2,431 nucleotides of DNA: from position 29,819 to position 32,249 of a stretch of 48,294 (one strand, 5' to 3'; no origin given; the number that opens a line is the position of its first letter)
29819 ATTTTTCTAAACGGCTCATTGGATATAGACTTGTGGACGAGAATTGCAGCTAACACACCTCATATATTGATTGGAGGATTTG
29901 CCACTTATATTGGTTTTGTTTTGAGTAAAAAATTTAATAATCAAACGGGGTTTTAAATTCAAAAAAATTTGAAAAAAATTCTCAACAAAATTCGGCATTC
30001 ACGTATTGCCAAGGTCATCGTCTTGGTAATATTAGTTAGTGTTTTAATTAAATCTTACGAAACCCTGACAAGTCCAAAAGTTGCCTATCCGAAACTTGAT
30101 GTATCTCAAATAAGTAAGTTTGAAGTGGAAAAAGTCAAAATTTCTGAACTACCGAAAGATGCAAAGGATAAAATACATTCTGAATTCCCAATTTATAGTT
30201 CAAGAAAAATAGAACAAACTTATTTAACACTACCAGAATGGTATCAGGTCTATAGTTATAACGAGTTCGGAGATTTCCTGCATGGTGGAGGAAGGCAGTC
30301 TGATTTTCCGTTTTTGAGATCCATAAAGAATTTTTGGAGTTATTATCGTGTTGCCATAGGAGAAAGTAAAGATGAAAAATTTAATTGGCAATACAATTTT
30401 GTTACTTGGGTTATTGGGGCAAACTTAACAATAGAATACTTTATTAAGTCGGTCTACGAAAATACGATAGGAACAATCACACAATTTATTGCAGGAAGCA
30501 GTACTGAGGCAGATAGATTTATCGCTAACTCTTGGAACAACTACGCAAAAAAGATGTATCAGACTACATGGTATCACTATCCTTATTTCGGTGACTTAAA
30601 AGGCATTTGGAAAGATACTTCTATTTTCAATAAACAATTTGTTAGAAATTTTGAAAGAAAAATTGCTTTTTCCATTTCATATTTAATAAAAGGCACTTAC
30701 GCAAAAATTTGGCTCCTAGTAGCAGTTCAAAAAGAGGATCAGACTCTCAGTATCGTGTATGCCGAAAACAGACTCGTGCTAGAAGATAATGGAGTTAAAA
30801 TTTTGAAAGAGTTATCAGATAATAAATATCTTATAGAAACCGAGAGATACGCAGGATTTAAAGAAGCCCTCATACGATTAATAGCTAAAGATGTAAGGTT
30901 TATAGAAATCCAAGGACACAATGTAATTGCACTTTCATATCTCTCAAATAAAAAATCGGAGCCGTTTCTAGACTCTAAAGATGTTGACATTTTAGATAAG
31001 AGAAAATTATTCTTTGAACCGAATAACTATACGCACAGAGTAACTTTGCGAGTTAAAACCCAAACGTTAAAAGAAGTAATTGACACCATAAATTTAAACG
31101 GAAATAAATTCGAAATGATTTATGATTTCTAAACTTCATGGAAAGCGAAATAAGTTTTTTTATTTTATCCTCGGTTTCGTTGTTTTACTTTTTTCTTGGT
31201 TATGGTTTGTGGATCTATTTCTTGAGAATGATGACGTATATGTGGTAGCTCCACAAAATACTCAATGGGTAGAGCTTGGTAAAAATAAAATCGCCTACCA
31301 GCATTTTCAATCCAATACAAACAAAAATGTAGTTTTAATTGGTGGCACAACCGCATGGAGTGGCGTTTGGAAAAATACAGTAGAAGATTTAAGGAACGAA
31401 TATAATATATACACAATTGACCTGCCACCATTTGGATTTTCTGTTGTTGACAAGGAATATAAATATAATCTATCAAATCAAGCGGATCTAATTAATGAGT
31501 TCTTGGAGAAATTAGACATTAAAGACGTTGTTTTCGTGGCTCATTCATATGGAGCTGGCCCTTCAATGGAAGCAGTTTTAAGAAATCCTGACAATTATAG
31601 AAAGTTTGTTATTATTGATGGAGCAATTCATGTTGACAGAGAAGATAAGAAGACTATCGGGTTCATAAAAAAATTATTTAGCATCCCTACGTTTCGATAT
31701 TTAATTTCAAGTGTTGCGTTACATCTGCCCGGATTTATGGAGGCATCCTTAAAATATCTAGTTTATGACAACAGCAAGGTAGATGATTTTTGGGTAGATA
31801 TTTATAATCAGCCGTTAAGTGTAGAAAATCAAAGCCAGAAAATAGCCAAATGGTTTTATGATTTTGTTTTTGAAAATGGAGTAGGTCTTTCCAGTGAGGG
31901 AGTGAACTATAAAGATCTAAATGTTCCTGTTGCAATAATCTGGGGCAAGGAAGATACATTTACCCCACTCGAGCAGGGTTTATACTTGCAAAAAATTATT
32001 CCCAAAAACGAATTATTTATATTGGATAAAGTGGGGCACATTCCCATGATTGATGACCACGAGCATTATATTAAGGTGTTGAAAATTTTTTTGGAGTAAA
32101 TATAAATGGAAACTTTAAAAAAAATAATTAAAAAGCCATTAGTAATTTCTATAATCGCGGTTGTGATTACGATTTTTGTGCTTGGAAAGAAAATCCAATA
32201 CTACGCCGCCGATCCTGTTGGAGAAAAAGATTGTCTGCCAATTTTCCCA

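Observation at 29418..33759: Cargo-only, transposon-like 4.3-kb cassette with perfect 39-bp inverted ends, a 9-bp flanking direct repeat and an in-window empty site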

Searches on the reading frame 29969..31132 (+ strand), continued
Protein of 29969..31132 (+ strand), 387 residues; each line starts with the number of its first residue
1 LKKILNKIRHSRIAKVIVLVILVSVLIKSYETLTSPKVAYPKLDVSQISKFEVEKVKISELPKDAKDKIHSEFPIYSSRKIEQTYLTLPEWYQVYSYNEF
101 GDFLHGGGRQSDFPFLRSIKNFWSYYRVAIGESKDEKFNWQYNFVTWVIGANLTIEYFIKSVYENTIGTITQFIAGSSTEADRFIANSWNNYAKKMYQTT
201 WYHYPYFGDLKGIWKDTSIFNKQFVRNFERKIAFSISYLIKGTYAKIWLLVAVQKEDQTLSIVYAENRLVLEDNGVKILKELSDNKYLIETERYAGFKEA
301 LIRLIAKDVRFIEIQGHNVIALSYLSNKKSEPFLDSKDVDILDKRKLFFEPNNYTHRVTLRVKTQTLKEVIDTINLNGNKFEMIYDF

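Call 81: search_dna_similar(query=window:29969-31132:+, collection=plasmids, mode=protein, max_rows=10)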
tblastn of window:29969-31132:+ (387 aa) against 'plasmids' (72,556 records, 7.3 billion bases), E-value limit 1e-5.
Records with a match: 8; places in all: 8; records where one place covers at least 80% of the query: 3.
Best place of each record, by identity: <60% 8.
By first word of the organism name: Ralstonia 3; Tritonibacter 2; Ruegeria 2; Legionella 1.
By predicted mobility (MOB-suite, as given by PLSDB): non-mobilizable 5; mobilizable 3.
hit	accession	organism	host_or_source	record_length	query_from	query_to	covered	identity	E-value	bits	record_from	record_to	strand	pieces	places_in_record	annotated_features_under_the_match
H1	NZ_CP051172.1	Ralstonia pseudosolanacearum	Whole organism,potato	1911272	71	387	82%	27.4%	9e-26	116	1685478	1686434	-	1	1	none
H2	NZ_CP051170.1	Ralstonia pseudosolanacearum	Whole organism,potato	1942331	71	387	82%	27.4%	1e-24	113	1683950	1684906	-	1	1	none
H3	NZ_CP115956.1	Ralstonia pseudosolanacearum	Solanum tuberosum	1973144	71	387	82%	27.4%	1e-24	113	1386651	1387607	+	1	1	none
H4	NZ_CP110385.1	Tritonibacter mobilis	-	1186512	79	387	80%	27.5%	1e-23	110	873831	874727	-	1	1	record has no annotation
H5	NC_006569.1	Ruegeria pomeroyi DSS-3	-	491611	79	387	80%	27.5%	3e-24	112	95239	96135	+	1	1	hypothetical protein (x2)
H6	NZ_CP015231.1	Tritonibacter mobilis F1926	cell culture,seawater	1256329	79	387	80%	27.2%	1e-23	110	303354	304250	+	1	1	record has no annotation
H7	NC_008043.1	Ruegeria sp. TM1040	-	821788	79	387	80%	25.4%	6e-18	93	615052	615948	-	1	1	hypothetical protein (x2)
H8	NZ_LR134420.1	Legionella adelaidensis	environmental,Cooling tower water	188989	79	387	80%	21.6%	3e-7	61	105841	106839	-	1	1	hypothetical protein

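Call 82: search_protein_families(library=ncbifam, proteins=[window:29969-31132:+], max_evalue=0.001)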
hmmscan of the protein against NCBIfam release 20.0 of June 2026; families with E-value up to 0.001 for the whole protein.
window:29969-31132:+ (387 aa): 0 families

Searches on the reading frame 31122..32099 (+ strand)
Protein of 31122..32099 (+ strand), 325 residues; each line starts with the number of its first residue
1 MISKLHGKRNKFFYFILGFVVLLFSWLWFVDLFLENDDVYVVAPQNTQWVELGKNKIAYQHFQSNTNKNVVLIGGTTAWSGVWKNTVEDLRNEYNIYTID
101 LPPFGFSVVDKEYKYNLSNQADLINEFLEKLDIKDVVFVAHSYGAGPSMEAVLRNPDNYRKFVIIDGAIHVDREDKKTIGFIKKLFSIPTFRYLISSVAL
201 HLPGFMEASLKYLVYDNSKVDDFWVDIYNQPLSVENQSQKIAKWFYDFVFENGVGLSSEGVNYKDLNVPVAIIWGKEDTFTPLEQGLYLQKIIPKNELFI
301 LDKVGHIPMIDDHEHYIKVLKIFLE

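Call 10: search_protein_families(library=pfam, proteins=[window:31122-32099:+], max_evalue=0.01)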
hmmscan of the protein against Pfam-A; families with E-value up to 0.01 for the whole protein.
window:31122-32099:+ (325 aa): 3 families
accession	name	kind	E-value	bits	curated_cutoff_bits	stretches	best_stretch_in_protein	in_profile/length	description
PF00561.26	Abhydrolase_1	-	4.2e-22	79.4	25.8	1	69-312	2-244/245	alpha/beta hydrolase fold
PF12697.13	Abhydrolase_6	-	2.6e-11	45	26.3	1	70-313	1-211/217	Alpha/beta hydrolase family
PF12146.15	Hydrolase_4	-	4.7e-06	26.5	27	1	66-304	3-230/239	Serine aminopeptidase, S33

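Call 82: search_protein_families(library=ncbifam, proteins=[window:31122-32099:+], max_evalue=0.001)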
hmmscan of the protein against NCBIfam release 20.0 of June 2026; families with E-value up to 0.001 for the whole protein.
window:31122-32099:+ (325 aa): 29 families (the best 25 are shown)
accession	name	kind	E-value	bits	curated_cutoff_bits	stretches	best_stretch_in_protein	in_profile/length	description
NF011457.0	PRK14875.1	equivalog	1.2e-23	83.8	307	2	47-164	112-228/372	acetoin dehydrogenase dihydrolipoyllysine-residue acetyltransferase subunit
NF050089.1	i_nPHAscl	equivalog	1.5e-22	80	300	2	55-166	7-116/288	intracellular short-chain-length polyhydroxyalkanoate depolymerase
NF045632.1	hydroxlase_HsaD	equivalog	3.3e-21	75.5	400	1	45-324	12-288/290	4,5:9,10-diseco-3-hydroxy-5,9,17-trioxoandrosta-1(10),2-diene-4-oate hydrolase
NF058580.1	lipase_V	equivalog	4.1e-17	62.6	300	2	54-145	12-101/230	EstV family lipase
TIGR02427.1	protocat_pcaD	equivalog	7.5e-17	61.5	255.85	2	264-324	190-250/251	3-oxoadipate enol-lactonase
TIGR01738.1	bioH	equivalog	1.3e-16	61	206.95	2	66-172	3-103/245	pimeloyl-ACP methyl ester esterase BioH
NF051488.1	bifunc_PcaDC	exception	9.2e-15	54.6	390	2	70-175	15-119/375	bifunctional 3-oxoadipate enol-lactonase/4-carboxymuconolactone decarboxylase PcaDC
TIGR03611.1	RutD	equivalog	3.8e-14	52.7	238.5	1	64-177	10-123/258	pyrimidine utilization protein D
NF002938.0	PRK03592.1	equivalog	3.3e-12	46.4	241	1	44-171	9-133/298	haloalkane dehalogenase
NF002873.0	PRK03204.1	equivalog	1e-11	44.7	466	1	43-169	12-136/286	haloalkane dehalogenase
TIGR03056.1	bchO_mg_che_rel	equivalog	1.9e-10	40.2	172.55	1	69-306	30-259/278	alpha/beta fold hydrolase BchO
TIGR03343.1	biphenyl_bphD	equivalog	1.3e-09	37.7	462.15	1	74-316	38-272/282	2-hydroxy-6-oxo-6-phenylhexa-2,4-dienoate hydrolase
TIGR03695.1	menH_SHCHC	equivalog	2.3e-09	37.1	208.55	1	67-176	2-113/252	2-succinyl-6-hydroxy-2,4-cyclohexadiene-1-carboxylate synthase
NF051487.1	bifunc_PcaCD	exception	2.5e-09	36.7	430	1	264-324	351-411/413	bifunctional 4-carboxymuconolactone decarboxylase/3-oxoadipate enol-lactonase PcaCD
TIGR01250.1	pro_imino_pep_2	subfamily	6.5e-09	35.8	167.65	1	264-324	228-287/288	proline iminopeptidase-family hydrolase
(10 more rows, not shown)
